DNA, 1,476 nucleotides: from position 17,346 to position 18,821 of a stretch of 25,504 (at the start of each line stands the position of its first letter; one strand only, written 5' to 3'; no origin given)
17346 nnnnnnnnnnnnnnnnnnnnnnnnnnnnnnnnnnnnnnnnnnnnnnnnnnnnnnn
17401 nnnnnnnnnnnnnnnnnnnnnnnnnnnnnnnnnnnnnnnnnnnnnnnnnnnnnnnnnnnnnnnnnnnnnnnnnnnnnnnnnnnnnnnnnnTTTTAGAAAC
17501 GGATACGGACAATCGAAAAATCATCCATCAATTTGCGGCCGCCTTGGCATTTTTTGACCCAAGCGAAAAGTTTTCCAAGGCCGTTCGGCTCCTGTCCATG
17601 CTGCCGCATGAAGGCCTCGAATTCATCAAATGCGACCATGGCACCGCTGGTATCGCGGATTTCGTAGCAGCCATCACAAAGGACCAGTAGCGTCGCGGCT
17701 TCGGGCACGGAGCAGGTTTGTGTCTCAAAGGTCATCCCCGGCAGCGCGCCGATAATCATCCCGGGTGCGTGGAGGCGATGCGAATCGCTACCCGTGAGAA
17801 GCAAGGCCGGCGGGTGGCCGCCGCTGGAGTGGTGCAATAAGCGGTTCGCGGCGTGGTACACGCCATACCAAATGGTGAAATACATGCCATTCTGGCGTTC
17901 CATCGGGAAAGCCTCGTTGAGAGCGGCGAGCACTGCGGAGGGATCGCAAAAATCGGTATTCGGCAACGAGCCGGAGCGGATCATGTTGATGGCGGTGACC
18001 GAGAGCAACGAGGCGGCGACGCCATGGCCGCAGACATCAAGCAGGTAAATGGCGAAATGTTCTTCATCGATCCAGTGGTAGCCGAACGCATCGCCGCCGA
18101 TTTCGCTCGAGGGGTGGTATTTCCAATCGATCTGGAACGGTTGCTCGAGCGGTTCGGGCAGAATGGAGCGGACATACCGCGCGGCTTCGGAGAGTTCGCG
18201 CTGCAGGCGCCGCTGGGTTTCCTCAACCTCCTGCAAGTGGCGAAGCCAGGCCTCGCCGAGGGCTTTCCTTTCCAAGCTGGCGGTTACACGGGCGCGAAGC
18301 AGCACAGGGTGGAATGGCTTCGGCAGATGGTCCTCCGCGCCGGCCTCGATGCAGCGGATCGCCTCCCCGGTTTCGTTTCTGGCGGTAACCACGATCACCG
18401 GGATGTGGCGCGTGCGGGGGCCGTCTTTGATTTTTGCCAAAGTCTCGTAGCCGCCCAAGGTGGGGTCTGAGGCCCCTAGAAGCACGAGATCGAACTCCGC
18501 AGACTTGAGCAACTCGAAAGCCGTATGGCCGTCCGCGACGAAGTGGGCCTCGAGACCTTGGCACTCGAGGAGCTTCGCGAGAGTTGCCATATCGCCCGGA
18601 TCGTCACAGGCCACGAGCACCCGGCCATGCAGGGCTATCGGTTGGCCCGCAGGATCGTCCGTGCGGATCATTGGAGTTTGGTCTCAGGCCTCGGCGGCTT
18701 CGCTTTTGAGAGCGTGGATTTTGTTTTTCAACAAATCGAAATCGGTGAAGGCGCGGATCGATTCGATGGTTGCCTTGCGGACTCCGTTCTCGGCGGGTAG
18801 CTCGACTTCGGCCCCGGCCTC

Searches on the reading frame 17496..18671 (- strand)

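Call 43: search_protein_families(library=pfam, proteins=[window:17496-18671:-], max_evalue=0.00001)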
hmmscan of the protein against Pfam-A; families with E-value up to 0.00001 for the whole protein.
window:17496-18671:- (392 aa): 2 families
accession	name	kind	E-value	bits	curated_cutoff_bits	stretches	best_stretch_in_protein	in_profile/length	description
PF07228.17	SpoIIE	-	1.1e-35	123.8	25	1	203-392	2-191/192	Stage II sporulation protein E (SpoIIE)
PF00072.30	Response_reg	-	7.6e-19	68.4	30.2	1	18-129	1-110/111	Response regulator receiver domain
